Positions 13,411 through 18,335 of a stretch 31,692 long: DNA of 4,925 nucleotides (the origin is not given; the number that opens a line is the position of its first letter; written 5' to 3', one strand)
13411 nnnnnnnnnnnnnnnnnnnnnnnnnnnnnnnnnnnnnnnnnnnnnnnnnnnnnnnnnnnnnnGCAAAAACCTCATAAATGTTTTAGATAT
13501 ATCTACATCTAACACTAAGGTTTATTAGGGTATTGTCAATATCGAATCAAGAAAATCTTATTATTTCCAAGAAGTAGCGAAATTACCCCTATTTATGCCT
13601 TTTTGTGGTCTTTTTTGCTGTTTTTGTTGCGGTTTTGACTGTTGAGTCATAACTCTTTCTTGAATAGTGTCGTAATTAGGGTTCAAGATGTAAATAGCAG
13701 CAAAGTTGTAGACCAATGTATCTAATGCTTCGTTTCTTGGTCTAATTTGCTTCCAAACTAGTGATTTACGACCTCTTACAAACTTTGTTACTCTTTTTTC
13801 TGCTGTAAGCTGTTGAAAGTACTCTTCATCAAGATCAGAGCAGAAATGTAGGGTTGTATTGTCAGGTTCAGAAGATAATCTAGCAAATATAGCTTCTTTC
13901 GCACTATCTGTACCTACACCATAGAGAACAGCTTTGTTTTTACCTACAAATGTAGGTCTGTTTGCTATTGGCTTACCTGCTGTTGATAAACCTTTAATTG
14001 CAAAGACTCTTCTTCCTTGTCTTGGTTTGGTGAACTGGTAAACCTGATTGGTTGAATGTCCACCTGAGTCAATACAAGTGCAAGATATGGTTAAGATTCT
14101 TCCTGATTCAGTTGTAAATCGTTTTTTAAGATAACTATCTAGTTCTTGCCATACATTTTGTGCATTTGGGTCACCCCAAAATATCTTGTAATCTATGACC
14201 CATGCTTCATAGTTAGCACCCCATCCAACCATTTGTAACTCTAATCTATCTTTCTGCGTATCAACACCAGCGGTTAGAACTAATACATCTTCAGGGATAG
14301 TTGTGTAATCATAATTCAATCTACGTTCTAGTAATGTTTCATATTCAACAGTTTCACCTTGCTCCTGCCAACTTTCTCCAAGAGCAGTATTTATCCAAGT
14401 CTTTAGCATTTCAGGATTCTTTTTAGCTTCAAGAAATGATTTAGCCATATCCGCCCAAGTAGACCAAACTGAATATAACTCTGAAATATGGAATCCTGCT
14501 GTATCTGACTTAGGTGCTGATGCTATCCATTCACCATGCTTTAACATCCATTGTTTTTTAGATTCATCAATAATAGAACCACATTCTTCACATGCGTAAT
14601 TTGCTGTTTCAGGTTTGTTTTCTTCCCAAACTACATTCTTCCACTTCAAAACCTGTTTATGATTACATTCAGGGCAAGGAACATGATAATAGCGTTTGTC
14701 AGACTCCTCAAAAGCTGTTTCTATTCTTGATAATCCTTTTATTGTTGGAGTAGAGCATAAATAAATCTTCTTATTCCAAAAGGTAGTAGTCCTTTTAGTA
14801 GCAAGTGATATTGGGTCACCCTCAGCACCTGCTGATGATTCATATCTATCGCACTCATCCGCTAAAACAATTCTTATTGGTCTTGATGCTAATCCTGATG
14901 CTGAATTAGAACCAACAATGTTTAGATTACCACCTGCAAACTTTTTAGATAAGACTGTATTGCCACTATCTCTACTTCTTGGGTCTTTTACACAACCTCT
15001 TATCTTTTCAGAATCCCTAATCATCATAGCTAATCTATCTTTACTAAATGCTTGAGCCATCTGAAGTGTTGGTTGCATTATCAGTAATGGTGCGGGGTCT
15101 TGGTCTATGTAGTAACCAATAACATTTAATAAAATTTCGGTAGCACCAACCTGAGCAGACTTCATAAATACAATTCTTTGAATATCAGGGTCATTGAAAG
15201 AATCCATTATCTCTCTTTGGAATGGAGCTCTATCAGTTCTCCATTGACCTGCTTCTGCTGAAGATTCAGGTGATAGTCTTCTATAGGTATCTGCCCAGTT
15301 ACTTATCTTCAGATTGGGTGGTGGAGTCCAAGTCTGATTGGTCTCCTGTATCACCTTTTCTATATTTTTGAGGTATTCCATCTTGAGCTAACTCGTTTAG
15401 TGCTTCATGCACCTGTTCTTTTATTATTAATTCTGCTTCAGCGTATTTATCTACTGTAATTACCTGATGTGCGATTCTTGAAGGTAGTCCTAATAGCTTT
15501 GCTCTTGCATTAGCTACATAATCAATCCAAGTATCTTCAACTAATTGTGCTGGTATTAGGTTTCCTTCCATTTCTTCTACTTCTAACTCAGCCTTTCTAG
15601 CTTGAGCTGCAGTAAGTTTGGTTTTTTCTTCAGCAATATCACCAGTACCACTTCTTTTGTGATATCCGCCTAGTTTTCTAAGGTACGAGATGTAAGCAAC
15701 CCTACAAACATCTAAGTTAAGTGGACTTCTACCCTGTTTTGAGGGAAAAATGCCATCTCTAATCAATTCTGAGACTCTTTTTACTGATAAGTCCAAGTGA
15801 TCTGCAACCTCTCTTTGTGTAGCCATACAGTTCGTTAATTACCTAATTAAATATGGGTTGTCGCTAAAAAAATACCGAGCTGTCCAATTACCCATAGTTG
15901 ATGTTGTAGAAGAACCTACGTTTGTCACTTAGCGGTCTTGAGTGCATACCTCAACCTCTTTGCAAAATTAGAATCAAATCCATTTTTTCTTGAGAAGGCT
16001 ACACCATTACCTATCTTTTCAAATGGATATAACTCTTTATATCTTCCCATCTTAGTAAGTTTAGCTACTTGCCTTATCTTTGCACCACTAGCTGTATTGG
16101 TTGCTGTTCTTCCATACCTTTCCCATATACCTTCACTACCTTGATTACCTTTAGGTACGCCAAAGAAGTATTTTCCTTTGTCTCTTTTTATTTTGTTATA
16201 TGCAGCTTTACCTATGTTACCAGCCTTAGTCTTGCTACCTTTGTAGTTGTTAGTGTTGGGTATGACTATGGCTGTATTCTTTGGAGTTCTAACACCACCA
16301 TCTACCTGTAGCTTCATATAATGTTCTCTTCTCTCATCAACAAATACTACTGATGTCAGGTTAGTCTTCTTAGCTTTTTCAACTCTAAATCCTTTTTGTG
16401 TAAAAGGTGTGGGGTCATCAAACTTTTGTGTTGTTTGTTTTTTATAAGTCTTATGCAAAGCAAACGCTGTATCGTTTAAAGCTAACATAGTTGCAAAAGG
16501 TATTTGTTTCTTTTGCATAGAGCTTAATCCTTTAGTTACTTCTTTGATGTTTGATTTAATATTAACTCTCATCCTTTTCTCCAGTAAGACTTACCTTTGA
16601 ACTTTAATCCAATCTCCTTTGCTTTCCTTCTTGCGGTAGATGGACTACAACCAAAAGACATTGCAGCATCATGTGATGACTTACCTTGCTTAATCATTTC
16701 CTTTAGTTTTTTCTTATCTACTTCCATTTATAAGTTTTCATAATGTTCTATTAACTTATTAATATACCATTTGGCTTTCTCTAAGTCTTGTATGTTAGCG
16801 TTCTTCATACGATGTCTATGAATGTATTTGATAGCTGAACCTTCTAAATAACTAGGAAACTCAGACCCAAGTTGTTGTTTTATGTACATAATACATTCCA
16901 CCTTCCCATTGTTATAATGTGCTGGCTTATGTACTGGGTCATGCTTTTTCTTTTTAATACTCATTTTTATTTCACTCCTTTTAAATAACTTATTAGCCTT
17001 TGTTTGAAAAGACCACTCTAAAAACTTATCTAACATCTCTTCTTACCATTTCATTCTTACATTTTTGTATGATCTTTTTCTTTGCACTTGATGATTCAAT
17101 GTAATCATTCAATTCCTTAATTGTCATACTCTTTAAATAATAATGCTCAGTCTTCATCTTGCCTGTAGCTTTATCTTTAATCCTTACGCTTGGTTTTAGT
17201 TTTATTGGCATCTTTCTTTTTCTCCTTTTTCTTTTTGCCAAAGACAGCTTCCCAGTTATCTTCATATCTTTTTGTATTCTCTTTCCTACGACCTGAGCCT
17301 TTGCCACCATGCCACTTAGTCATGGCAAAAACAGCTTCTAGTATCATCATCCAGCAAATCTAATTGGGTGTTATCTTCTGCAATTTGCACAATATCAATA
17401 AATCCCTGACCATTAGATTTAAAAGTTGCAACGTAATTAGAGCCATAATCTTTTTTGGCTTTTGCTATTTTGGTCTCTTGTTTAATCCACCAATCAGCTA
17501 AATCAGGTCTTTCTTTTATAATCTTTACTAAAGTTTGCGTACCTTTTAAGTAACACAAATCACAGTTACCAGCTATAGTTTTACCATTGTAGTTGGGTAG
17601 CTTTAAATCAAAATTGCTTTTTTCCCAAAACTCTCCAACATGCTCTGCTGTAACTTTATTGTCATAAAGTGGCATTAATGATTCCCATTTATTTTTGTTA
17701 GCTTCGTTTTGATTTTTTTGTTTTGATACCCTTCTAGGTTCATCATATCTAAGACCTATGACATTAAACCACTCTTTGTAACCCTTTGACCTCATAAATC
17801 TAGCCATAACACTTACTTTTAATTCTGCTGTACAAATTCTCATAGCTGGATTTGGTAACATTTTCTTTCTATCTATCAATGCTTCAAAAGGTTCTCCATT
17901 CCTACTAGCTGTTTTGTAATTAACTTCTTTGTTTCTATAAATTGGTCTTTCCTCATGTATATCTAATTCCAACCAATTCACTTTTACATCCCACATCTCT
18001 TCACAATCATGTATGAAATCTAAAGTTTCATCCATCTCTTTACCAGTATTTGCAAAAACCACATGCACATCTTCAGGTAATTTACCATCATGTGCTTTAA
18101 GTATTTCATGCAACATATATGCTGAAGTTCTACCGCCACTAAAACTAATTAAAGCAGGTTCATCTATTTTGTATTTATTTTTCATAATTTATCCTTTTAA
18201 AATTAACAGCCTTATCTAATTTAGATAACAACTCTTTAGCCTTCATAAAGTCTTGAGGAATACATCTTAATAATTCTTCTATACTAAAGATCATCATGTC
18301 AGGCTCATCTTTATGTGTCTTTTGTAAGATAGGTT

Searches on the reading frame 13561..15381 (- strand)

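Call 21: search_protein_families(library=pfam, proteins=[window:13561-15381:-], max_evalue=0.01)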
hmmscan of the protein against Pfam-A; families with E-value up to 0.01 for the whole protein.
window:13561-15381:- (606 aa): 3 families
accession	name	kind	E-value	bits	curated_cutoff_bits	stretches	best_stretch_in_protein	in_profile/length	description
PF05876.18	GpA_ATPase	-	1.6e-95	319.9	25.6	1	41-285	1-247/247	Phage terminase large subunit gpA, ATPase domain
PF20454.4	GpA_nuclease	-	8.2e-94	314.5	22.5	1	294-569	1-290/294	Terminase large subunit gpA, endonuclease domain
PF08271.17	Zn_Ribbon_TF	-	6.7e-05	22.8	29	1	236-273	3-31/43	TFIIB zinc-binding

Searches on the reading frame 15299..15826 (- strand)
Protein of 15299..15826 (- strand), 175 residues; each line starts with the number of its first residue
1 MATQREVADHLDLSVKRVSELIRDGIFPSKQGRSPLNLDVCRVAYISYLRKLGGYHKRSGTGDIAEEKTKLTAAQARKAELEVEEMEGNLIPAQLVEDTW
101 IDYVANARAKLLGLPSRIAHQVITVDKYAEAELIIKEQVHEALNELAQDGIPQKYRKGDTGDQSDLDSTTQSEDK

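Call 21: search_protein_families(library=pfam, proteins=[window:15299-15826:-], max_evalue=0.01)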
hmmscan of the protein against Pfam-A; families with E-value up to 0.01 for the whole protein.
window:15299-15826:- (175 aa): 4 families
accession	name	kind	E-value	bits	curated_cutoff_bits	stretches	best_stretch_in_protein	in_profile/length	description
PF12728.13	HTH_17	-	0.00073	20.2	27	1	5-33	5-34/51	Helix-turn-helix domain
PF21531.3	Rv2175c_wHTH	-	0.0025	18.2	27.1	0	5-25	19-39/57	DNA-binding protein Rv2175c, wHTH domain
PF04539.22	Sigma70_r3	-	0.0061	17.1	25.3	0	2-24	21-43/78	Sigma-70 region 3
PF04545.22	Sigma70_r4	-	0.0093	15.9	24.1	0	2-25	21-44/50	Sigma-70, region 4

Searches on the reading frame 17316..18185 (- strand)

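Call 21: search_protein_families(library=pfam, proteins=[window:17316-18185:-], max_evalue=0.01)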
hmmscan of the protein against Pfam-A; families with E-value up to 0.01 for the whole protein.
window:17316-18185:- (289 aa): 1 family
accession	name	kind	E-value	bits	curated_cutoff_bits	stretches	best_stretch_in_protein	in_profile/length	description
PF01507.26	PAPS_reduct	-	6.5e-09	36.5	22.5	1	12-175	3-139/175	Phosphoadenosine phosphosulfate reductase domain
